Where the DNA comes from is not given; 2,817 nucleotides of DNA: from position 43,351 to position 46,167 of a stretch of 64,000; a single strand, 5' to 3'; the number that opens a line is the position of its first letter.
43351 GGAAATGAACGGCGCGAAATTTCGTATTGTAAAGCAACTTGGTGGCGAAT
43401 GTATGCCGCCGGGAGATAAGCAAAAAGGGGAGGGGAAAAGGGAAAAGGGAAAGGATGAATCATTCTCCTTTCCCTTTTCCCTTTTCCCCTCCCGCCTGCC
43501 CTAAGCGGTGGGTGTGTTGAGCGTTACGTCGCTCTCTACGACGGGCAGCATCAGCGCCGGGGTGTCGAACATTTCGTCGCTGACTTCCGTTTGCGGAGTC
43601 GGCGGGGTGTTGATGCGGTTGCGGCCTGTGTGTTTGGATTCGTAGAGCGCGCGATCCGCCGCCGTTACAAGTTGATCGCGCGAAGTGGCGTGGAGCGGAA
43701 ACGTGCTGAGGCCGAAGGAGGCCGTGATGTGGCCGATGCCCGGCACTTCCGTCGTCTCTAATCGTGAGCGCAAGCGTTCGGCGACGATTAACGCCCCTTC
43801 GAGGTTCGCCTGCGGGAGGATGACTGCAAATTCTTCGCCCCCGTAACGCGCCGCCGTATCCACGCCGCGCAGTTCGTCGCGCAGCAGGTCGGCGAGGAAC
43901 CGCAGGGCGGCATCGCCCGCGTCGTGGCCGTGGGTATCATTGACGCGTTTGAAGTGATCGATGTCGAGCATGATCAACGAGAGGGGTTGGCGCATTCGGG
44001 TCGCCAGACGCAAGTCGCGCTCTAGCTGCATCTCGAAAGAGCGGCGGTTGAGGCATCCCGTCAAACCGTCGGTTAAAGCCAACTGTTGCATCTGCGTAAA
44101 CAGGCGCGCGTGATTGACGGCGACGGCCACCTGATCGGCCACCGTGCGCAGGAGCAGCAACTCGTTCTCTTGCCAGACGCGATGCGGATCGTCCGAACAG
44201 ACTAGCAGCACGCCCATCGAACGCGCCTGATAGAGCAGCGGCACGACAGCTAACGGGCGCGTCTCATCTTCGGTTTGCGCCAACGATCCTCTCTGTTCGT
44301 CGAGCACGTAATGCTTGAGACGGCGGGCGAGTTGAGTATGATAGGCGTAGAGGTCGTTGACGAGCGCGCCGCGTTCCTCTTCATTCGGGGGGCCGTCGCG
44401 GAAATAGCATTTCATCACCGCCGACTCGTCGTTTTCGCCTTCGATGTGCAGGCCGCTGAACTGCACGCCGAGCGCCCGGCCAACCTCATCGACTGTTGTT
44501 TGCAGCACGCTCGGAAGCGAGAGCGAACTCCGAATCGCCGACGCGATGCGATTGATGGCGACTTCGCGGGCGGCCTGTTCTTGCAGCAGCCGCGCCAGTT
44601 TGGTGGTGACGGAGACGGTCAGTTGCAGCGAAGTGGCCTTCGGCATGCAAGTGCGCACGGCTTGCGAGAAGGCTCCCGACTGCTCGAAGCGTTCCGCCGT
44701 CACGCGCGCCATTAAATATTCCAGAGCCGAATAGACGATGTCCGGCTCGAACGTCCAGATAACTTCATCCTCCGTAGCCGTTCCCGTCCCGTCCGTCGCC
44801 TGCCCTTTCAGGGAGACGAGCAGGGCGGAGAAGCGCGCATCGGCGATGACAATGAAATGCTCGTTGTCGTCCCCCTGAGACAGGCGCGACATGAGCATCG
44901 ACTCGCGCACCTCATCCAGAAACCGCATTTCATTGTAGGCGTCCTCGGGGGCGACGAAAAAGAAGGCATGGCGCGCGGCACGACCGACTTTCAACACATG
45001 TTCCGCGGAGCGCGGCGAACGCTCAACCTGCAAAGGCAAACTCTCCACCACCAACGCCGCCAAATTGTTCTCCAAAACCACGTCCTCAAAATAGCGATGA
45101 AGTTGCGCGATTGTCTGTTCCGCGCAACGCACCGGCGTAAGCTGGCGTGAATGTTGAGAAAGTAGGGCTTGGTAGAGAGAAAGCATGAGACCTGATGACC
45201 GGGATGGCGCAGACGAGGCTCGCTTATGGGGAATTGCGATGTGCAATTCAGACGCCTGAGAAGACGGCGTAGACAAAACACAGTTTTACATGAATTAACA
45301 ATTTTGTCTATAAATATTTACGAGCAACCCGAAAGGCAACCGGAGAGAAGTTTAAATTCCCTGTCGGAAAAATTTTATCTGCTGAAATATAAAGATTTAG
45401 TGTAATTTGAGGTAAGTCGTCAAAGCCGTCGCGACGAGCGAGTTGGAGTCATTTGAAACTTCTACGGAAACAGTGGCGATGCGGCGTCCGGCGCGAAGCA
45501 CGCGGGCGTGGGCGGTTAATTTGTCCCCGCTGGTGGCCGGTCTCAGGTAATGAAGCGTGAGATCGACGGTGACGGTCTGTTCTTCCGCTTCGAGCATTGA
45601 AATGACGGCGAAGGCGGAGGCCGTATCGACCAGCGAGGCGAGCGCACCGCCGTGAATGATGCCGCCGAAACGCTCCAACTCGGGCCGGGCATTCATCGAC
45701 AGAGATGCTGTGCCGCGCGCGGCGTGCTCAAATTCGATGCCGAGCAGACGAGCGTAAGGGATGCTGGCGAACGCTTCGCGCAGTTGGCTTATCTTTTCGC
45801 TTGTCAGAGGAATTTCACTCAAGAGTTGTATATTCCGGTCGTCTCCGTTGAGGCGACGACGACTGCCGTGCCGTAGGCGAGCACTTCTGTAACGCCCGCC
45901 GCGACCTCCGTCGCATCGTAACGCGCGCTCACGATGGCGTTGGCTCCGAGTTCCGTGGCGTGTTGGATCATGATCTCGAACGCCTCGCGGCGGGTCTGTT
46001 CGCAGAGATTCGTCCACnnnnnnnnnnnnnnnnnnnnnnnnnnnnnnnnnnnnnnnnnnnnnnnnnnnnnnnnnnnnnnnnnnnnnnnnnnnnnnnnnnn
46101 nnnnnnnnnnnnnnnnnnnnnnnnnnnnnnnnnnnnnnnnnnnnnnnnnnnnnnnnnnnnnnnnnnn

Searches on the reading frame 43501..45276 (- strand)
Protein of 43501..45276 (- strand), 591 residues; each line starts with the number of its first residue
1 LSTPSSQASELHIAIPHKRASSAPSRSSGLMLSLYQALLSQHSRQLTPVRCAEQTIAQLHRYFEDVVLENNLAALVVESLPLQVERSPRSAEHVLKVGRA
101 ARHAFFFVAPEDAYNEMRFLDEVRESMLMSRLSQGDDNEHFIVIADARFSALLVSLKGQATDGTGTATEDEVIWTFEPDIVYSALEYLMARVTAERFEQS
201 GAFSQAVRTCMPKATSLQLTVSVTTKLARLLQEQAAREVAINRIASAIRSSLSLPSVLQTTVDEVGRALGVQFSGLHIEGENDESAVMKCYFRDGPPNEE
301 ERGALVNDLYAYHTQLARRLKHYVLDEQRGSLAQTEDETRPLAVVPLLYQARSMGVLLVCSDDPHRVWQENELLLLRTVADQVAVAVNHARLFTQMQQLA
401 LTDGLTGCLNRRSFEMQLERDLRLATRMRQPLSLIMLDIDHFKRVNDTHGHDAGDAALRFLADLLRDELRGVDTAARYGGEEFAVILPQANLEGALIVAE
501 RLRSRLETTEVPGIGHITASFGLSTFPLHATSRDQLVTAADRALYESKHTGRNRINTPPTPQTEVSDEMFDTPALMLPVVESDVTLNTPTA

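Call 38: search_protein_families(library=pfam, proteins=[window:43501-45276:-], max_evalue=0.00001)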
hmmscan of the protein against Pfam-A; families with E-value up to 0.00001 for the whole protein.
window:43501-45276:- (591 aa): 4 families
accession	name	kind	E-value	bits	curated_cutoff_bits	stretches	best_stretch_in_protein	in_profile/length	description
PF00990.26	GGDEF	-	1e-43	149.3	23.8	1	400-554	1-161/161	Diguanylate cyclase, GGDEF domain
PF01590.32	GAF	-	1.9e-11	45.1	22.4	1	254-387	2-133/133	GAF domain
PF13492.12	GAF_3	-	3.9e-09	37.4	27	1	254-388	2-128/129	GAF domain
PF13185.12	GAF_2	-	2.2e-08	34.8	28.6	1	252-387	2-135/136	GAF domain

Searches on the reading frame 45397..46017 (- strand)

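Call 74: search_protein_families(library=pfam, proteins=[window:45397-46017:-], max_evalue=0.0001)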
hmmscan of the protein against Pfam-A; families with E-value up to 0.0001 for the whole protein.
window:45397-46017:- (206 aa): 5 families
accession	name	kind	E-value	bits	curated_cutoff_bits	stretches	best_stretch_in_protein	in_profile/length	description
PF03061.28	4HBT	-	1.6e-21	76.8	20.6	1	118-195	1-78/79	Thioesterase superfamily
PF13622.12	4HBT_3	-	6e-13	49.3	24.3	1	117-201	8-81/83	Acyl-CoA thioesterase N-terminal domain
PF14539.12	DUF4442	-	1.5e-08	35.4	25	1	84-200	11-128/132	Domain of unknown function (DUF4442)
PF22636.2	FlK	-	8.2e-07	29.5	27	1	125-197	21-92/103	Fluoroacetyl-CoA-specific thioesterase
PF20789.3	4HBT_3C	-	1.4e-05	25.8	24.1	1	107-198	43-134/140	Acyl-CoA thioesterase C-terminal domain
